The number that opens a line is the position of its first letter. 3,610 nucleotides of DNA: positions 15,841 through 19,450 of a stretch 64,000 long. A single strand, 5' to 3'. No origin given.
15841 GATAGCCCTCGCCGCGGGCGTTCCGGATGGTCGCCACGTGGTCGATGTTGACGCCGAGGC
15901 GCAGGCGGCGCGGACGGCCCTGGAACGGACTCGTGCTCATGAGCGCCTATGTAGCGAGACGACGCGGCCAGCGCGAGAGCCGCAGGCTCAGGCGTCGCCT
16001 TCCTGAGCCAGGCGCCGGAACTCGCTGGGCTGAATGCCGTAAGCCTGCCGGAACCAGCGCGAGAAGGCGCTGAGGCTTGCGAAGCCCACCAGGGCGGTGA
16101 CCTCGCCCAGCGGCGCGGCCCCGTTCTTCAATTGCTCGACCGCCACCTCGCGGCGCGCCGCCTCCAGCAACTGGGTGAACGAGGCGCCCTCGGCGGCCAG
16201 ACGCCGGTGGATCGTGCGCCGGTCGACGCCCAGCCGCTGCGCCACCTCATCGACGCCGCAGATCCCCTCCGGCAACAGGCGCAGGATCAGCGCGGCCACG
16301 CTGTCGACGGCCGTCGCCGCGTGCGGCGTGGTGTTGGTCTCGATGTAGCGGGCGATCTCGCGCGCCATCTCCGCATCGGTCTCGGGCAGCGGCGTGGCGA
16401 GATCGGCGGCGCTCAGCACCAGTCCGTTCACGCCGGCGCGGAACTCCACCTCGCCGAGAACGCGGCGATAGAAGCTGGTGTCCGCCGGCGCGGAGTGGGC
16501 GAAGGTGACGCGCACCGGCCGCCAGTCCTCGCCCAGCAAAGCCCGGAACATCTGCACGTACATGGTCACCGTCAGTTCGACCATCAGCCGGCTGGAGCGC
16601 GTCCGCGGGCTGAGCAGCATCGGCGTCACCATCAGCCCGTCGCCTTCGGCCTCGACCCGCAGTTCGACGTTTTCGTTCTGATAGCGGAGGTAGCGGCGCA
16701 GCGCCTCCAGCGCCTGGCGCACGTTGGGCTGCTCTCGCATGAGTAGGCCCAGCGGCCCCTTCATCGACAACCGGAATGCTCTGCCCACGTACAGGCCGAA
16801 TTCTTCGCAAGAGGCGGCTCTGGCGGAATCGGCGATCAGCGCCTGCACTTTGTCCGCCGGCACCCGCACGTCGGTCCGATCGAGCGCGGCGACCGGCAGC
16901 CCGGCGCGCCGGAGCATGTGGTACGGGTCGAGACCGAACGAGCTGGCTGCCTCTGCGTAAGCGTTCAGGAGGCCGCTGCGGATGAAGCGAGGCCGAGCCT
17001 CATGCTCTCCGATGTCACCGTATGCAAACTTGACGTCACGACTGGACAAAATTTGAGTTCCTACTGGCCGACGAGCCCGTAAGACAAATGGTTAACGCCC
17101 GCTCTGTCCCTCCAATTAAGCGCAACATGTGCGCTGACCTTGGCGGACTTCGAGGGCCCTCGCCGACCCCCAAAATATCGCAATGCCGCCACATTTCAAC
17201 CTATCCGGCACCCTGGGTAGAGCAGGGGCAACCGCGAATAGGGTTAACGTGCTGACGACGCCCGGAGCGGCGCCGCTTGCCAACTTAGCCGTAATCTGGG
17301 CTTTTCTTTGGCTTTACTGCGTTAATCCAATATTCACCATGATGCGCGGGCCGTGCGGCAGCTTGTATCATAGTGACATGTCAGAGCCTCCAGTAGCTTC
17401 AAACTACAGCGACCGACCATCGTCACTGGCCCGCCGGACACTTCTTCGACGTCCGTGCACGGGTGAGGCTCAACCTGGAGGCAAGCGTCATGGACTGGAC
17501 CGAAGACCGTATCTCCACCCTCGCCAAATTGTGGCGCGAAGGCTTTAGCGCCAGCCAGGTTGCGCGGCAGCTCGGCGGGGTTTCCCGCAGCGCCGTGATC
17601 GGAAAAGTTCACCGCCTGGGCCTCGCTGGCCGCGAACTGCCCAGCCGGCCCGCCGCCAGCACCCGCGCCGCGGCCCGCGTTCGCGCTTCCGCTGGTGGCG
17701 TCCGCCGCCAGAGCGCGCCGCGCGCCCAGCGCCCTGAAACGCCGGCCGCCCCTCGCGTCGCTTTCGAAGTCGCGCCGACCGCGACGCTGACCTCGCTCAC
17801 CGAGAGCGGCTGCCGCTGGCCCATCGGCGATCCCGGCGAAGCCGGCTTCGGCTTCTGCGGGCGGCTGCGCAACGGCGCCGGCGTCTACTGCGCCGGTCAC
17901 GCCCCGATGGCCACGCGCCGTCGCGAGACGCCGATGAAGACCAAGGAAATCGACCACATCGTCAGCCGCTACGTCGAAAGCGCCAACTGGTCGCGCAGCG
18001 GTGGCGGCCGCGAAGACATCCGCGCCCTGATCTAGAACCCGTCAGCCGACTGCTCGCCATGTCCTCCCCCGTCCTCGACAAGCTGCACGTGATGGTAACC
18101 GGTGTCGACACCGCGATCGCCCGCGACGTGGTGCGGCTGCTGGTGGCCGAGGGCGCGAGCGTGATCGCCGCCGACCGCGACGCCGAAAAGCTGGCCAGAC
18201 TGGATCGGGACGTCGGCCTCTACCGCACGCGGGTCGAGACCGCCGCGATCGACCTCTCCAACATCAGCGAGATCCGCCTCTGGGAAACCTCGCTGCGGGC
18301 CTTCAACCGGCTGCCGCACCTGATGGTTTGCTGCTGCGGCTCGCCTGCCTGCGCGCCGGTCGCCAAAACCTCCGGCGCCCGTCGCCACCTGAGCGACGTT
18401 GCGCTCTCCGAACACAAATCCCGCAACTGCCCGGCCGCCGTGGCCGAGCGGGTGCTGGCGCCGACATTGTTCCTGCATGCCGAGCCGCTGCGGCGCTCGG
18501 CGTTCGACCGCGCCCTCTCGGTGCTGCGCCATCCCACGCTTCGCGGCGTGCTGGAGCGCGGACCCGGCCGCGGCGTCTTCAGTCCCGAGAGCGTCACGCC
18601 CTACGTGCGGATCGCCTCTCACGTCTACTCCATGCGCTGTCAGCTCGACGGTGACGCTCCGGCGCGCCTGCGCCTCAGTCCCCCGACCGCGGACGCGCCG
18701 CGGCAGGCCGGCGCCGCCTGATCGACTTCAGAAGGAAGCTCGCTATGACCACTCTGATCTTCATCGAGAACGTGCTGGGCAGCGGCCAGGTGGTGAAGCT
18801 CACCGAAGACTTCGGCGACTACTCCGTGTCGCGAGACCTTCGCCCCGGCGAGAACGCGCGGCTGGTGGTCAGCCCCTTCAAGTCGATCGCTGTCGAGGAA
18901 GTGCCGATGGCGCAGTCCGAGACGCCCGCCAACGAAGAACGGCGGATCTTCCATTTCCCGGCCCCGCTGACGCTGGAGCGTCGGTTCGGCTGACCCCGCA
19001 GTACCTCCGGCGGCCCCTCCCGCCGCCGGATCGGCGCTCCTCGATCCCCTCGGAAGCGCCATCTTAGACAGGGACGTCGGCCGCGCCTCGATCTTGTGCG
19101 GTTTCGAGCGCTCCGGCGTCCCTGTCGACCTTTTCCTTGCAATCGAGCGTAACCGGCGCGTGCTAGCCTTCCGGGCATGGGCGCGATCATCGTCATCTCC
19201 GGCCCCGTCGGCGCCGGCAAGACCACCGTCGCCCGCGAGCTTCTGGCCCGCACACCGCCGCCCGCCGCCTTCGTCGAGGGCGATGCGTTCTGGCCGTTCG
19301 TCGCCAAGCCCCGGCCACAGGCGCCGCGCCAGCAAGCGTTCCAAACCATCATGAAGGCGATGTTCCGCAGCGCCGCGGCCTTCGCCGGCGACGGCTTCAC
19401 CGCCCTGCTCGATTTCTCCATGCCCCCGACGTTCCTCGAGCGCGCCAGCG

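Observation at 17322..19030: Top candidate: GcrA-paralog operon with a CtrA box, a pseudo-SDR gene and an 82-aa gene, a possible undescribed cell-cycle or epigenetic regulatory module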

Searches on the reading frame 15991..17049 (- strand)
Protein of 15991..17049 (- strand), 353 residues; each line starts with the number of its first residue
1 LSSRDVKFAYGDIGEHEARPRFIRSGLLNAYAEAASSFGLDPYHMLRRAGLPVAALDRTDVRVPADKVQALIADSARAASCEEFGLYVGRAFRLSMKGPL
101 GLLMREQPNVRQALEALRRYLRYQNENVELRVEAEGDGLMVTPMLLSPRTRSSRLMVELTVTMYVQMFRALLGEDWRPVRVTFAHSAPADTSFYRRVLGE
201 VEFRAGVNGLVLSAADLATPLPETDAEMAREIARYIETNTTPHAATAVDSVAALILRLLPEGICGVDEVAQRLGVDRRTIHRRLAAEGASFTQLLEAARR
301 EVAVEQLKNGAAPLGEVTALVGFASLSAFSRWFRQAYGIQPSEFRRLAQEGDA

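Call 5: search_protein_families(library=pfam, proteins=[window:15991-17049:-], max_evalue=0.1)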
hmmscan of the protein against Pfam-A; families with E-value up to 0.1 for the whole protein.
window:15991-17049:- (353 aa): 17 families
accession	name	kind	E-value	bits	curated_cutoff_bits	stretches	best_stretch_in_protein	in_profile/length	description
PF12625.12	Arabinose_bd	-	5.2e-41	141.2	27.6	1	39-221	1-185/185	Arabinose-binding domain of AraC transcription regulator, N-term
PF12833.13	HTH_18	-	5.1e-18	65.6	33.6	1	270-346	2-79/80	Helix-turn-helix domain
PF00165.29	HTH_AraC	-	4.1e-06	27.2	26.6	1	314-346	11-42/42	Bacterial regulatory helix-turn-helix proteins, AraC family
PF20432.4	Xre-like-HTH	-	0.0006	20.5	25.8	0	267-292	27-51/63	Antitoxin Xre-like helix-turn-helix domain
PF12728.13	HTH_17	-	0.0026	18.4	27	1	266-288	4-25/51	Helix-turn-helix domain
PF02954.25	HTH_8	-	0.0062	16.7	22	1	267-285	22-40/42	Bacterial regulatory protein, Fis family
PF13936.12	HTH_38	-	0.0077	16.4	27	1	255-284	13-41/44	Helix-turn-helix domain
PF13518.12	HTH_28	-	0.0099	16.4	25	0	255-283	6-31/52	Helix-turn-helix domain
PF13384.12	HTH_23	-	0.016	15.5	24.6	1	253-286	8-40/50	Homeodomain-like domain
PF13551.12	HTH_29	-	0.02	15.4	28.1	1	254-282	3-31/64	Winged helix-turn helix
PF13542.12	HTH_Tnp_ISL3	-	0.03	14.2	27.4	0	253-284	18-47/51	Helix-turn-helix domain of transposase family ISL3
PF08279.18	HTH_11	-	0.04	14.2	25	0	267-285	19-37/55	HTH domain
PF09312.16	SurA_N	-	0.052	14.2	30.8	0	266-308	76-118/118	SurA N-terminal domain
PF25213.1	HVO_A0261_N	-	0.067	13.5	35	0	255-286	16-47/86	HVO_A0261 N-terminal domain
PF17782.7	DprA_WH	-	0.074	13.5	22.9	0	241-284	3-46/61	DprA winged helix domain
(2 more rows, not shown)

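Call 6: search_protein_families(library=ncbifam, proteins=[window:15991-17049:-], max_evalue=0.1)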
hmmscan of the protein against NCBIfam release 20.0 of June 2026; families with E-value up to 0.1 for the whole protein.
window:15991-17049:- (353 aa): 26 families (the best 25 are shown)
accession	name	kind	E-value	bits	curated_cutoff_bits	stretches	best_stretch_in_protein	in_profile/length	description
NF049968.1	QhpR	equivalog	3.7e-57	193.7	250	1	69-345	6-284/284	AraC-like transcriptional regulator QhpR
NF050186.1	TransRegGliRPseudo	equivalog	1.1e-29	103.9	570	1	28-346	12-335/338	AraC family transcriptional regulator GliR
NF053784.1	TranRegCyprAlk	equivalog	6.5e-25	88.2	500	1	44-346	29-335/336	transcriptional regulator CypR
NF052534.1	RzbtTranRegRhrA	equivalog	4.3e-13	49.2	500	1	240-348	201-311/312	rhizobactin biosynthesis transcriptional regulator RhrA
NF006902.0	PRK09393.1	equivalog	3.2e-09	36.4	425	1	265-348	238-322/327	transcriptional regulator FtrA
NF007243.0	PRK09685.1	equivalog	1.6e-08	34.3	199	1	241-347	193-301/303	transcriptional regulator FeaR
NF011732.0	PRK15185.1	equivalog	1.9e-08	34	354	1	264-348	223-307/309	transcriptional regulator HilD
NF011618.0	PRK15044.1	equivalog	1.2e-06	28.1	423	1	267-346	212-291/295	invasion transcriptional regulator HilC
NF007860.0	PRK10572.1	equivalog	1.5e-05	24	208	1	265-350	201-287/292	arabinose operon transcriptional regulator AraC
NF007432.1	PRK09978.1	equivalog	1.9e-05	24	500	1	268-346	163-241/274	DNA-binding transcriptional regulator GadX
NF007584.0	PRK10219.1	equivalog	6.2e-05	23.3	174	1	266-346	24-105/107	superoxide response transcriptional regulator SoxS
NF010028.0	PRK13503.1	equivalog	9.5e-05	21.9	288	1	267-347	191-272/278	HTH-type transcriptional activator RhaS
NF040475.1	chlor_reg_RclR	equivalog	0.0001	21.7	400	1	263-347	193-278/284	reactive chlorine-specific transcriptional regulator RclR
NF011733.0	PRK15186.1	equivalog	0.00015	21.2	403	1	268-345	202-279/291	AraC family transcriptional regulator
NF047455.1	TF_Staph_AryK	equivalog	0.00024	19.5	850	1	243-350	154-261/759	transcriptional regulator AryK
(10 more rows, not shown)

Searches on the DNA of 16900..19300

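Call 78: search_rna_families(source=window, start=16900, end=19300, threshold=evalue, max_evalue=1)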
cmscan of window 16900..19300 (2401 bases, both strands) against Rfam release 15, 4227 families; matches with E-value up to 1: 0.
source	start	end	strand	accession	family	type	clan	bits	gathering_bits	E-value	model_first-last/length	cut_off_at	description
